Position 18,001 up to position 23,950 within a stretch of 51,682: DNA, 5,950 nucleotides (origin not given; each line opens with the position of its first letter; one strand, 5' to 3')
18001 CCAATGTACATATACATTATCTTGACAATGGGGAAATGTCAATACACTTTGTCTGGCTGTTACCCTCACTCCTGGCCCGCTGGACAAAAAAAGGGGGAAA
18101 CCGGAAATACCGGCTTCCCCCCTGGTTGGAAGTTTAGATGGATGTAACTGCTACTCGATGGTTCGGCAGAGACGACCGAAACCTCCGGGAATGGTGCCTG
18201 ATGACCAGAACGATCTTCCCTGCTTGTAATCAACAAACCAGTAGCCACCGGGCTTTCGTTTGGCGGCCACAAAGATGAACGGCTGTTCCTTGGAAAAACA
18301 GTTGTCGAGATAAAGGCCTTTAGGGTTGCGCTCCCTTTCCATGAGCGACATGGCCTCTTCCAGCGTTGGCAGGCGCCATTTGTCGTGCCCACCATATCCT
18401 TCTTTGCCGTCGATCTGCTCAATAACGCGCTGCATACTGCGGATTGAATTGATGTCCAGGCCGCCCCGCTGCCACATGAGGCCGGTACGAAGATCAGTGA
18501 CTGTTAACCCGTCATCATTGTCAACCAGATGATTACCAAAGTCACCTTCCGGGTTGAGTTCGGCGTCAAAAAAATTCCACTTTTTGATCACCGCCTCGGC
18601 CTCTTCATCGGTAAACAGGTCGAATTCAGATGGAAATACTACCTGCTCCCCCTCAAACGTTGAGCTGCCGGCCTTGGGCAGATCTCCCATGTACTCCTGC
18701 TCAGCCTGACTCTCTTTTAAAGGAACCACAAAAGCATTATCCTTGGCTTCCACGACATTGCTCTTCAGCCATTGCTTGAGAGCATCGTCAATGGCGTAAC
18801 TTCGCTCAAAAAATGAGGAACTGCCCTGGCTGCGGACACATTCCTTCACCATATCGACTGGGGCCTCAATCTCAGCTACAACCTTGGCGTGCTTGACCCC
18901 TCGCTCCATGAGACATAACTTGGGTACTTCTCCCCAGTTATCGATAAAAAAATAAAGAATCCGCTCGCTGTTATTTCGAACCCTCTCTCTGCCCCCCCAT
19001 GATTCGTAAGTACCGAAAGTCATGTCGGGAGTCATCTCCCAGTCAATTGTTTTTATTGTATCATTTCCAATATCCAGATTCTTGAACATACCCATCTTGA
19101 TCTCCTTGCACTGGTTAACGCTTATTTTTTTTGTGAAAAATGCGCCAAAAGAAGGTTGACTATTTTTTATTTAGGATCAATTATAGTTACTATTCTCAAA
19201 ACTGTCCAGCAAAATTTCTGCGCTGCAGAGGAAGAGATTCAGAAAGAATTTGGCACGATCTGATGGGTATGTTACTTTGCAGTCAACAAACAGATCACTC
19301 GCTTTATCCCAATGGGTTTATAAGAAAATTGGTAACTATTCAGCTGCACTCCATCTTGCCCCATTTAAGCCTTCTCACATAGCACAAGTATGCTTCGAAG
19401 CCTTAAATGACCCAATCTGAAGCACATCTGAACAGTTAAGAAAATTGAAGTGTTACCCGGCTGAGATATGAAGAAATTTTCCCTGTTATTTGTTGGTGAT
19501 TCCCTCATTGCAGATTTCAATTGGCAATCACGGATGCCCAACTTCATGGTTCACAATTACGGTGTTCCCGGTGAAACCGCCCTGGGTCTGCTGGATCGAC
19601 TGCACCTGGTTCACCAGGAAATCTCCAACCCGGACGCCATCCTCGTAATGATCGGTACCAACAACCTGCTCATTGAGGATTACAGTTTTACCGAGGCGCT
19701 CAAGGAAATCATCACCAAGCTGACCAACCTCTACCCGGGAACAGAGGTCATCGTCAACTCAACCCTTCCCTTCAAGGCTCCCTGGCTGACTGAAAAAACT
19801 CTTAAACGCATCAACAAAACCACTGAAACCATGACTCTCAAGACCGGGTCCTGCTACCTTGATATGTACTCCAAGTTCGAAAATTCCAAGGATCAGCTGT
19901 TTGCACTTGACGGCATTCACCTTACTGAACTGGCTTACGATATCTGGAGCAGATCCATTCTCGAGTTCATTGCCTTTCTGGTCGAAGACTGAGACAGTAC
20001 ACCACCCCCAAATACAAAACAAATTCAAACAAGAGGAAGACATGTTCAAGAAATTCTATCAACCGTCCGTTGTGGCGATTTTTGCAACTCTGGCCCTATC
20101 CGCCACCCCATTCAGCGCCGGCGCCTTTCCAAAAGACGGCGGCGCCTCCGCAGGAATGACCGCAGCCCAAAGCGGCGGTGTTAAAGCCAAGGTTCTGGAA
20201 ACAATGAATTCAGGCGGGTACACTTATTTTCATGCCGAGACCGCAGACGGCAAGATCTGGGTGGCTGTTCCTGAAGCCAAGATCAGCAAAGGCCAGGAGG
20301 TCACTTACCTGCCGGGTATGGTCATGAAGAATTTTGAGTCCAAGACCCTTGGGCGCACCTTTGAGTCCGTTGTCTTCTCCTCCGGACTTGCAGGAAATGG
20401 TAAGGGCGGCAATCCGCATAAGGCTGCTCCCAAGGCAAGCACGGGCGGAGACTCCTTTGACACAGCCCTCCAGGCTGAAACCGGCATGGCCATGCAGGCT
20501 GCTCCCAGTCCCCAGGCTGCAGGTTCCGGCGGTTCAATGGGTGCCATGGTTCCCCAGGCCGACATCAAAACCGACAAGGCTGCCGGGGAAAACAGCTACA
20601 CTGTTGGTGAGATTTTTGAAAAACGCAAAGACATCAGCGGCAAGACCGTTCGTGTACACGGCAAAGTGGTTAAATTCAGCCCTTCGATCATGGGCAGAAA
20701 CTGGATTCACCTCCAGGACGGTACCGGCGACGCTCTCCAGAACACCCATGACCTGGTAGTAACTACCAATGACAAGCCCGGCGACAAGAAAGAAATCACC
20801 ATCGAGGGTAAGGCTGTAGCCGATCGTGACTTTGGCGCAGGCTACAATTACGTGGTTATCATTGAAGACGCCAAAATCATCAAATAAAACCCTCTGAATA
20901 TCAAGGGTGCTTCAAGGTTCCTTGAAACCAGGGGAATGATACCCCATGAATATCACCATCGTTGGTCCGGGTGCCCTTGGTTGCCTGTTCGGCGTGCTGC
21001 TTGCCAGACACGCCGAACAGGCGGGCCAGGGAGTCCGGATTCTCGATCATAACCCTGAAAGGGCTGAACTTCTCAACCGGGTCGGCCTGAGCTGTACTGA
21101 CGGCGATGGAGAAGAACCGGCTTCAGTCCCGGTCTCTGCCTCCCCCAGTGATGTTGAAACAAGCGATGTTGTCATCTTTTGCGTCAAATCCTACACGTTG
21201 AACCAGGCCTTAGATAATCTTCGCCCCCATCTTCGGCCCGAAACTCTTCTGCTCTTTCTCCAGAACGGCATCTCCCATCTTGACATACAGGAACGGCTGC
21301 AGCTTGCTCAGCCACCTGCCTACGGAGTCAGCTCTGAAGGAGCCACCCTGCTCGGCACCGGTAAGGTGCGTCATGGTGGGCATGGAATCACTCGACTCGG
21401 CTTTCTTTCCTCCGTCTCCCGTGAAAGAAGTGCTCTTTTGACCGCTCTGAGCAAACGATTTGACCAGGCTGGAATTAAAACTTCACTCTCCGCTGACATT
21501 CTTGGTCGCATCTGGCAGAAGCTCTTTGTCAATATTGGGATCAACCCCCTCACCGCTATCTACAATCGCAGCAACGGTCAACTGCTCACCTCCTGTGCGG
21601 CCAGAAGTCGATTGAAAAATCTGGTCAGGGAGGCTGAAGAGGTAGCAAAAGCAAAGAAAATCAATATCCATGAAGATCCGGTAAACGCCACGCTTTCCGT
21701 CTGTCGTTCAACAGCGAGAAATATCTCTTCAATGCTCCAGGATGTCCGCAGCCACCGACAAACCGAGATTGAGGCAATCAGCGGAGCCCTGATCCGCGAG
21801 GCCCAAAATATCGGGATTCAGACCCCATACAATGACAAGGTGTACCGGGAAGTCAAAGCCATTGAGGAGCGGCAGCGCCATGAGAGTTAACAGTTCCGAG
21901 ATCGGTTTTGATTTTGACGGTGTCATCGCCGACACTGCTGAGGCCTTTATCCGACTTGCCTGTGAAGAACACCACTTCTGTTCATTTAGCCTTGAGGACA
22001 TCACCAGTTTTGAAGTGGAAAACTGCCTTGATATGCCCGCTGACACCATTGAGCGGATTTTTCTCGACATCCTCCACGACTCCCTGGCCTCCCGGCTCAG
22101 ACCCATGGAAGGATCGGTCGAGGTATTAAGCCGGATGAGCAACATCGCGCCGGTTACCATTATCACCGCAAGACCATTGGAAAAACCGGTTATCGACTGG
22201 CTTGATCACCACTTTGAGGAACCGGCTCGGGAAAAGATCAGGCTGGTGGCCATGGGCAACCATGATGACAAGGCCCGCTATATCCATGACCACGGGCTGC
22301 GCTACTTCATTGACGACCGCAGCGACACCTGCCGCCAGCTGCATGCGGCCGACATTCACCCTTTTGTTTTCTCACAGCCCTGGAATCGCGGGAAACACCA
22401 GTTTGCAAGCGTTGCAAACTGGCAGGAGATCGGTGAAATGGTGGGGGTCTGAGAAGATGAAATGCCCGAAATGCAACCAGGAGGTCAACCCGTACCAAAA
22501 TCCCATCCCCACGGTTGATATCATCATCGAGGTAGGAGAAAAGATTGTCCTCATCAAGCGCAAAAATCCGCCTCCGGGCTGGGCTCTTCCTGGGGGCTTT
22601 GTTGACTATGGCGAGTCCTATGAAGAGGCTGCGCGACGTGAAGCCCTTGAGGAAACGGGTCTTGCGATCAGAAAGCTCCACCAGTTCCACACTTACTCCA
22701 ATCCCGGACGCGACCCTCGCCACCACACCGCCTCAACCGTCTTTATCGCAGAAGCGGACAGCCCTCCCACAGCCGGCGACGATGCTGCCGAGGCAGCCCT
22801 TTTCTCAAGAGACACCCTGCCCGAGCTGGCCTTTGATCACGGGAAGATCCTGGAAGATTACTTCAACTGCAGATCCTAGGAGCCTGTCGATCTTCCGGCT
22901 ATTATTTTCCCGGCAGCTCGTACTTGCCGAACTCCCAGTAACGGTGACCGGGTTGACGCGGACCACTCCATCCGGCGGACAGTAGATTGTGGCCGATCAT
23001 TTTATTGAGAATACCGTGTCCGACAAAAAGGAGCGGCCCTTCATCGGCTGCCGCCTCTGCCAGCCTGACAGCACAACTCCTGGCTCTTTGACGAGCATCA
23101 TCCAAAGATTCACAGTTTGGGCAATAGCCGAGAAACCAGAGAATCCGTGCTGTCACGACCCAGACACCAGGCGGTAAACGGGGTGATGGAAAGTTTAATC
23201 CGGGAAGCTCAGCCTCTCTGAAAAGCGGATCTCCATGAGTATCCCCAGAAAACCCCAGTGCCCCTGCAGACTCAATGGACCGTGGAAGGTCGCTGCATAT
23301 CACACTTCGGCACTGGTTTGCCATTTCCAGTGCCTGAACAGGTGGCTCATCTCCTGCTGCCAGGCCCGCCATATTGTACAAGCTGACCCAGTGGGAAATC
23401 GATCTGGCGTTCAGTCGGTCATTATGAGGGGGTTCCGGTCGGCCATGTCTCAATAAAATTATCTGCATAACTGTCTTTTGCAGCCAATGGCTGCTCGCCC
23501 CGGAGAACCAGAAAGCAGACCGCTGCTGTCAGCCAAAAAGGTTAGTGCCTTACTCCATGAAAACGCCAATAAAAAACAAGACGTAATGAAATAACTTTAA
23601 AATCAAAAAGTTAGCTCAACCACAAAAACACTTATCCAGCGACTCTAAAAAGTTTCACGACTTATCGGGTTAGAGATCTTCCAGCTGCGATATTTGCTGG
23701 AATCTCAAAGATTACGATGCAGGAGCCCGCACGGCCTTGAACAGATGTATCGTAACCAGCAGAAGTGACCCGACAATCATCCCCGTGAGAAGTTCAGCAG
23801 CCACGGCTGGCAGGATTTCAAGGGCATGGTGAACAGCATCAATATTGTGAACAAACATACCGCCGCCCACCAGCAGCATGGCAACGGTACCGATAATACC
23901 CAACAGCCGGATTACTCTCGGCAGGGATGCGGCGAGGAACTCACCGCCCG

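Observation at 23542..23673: Dispersed ~130-bp intergenic repeat, copy A (second copy at 50670..50800): candidate multicopy sRNA or novel repeat element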

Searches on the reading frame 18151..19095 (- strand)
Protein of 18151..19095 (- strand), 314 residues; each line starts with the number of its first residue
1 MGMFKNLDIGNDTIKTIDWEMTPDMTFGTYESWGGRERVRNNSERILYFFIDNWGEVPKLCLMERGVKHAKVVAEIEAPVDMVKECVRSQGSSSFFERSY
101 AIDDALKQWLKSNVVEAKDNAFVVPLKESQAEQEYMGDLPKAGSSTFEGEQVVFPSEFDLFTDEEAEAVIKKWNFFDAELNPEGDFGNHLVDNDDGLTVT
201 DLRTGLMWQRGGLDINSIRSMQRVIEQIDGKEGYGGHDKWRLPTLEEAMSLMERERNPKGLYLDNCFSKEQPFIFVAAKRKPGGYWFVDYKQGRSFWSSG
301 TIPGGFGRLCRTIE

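Call 53: search_protein_families(library=pfam, proteins=[window:18151-19095:-], max_evalue=0.00001)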
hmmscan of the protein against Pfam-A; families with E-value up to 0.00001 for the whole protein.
window:18151-19095:- (314 aa): 1 family
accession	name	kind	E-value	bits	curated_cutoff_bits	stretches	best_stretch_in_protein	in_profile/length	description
PF07603.17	Lcl_C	-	9.8e-14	52.1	34.9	1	198-299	2-106/117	Lcl C-terminal domain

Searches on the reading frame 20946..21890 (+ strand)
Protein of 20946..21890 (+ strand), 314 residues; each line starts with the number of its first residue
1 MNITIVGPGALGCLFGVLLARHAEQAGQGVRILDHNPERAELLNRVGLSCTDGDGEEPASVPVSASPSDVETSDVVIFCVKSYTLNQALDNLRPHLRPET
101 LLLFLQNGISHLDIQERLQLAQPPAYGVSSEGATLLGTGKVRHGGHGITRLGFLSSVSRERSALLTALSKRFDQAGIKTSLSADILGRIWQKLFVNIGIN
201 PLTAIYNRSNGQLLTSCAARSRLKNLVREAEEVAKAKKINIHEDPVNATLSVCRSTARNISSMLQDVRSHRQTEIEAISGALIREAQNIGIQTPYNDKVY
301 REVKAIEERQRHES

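Call 37: search_protein_families(library=pfam, proteins=[window:20946-21890:+])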
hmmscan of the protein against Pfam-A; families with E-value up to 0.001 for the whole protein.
window:20946-21890:+ (314 aa): 3 families
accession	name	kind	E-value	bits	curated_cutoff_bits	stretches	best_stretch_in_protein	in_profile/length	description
PF08546.17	ApbA_C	-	5.4e-36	124.1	22.7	1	184-307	1-125/125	Ketopantoate reductase PanE/ApbA C terminal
PF02558.23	ApbA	-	3.5e-31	108.3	22.2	1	3-154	1-148/150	Ketopantoate reductase PanE/ApbA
PF01210.29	NAD_Gly3P_dh_N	-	6.1e-05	23.5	23.1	1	3-111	2-108/158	NAD-dependent glycerol-3-phosphate dehydrogenase N-terminus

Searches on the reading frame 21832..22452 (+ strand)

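Call 37: search_protein_families(library=pfam, proteins=[window:21832-22452:+])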
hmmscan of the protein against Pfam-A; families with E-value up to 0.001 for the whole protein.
window:21832-22452:+ (206 aa): 2 families
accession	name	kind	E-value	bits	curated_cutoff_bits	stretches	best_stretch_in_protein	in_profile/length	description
PF06941.18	NT5C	-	4e-19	69.6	24.8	1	24-204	4-174/180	5' nucleotidase, deoxy (Pyrimidine), cytosolic type C protein (NT5C)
PF13419.12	HAD_2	-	0.00057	20.5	23.8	0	26-77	3-52/178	Haloacid dehalogenase-like hydrolase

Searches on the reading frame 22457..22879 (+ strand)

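Call 37: search_protein_families(library=pfam, proteins=[window:22457-22879:+])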
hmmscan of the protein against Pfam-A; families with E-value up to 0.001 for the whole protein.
window:22457-22879:+ (140 aa): 1 family
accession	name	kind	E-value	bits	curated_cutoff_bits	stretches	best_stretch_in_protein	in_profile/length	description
PF00293.34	NUDIX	-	4.4e-24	85.4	21.1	1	18-134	4-133/134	NUDIX domain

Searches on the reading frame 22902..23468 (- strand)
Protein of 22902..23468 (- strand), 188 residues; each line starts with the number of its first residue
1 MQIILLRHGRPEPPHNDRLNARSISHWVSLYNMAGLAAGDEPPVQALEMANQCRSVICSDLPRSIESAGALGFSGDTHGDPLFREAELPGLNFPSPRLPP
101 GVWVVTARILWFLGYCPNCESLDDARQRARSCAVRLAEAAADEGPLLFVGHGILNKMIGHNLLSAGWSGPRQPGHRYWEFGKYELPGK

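Call 37: search_protein_families(library=pfam, proteins=[window:22902-23468:-])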
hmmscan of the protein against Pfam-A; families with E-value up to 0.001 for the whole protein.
window:22902-23468:- (188 aa): 1 family
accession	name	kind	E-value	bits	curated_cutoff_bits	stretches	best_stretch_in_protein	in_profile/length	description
PF00300.27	His_Phos_1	-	2.2e-07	31.2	21.7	1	52-175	44-171/194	Histidine phosphatase superfamily (branch 1)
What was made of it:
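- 22902..23468 (-): Neighbour of copy A: histidine-phosphatase-family gene, starting 74 nt from the element's 5' end. Pfam PF00300, E = 2.2e-7 (call 37).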

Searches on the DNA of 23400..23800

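Call 9: search_rna_families(source=window, start=23400, end=23800, threshold=evalue, max_evalue=10)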
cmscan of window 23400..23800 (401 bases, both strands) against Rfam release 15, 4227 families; matches with E-value up to 10: 2.
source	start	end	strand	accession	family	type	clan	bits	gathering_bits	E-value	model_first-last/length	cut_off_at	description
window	23587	23618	-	RF03803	MIR1886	Gene; miRNA;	-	15.2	62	3.9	6-45/52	no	MIR1886 microRNA precursor family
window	23764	23786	-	RF01973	H19_2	Gene; lncRNA;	-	9.4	50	7.8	47-69/69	no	H19 conserved region 2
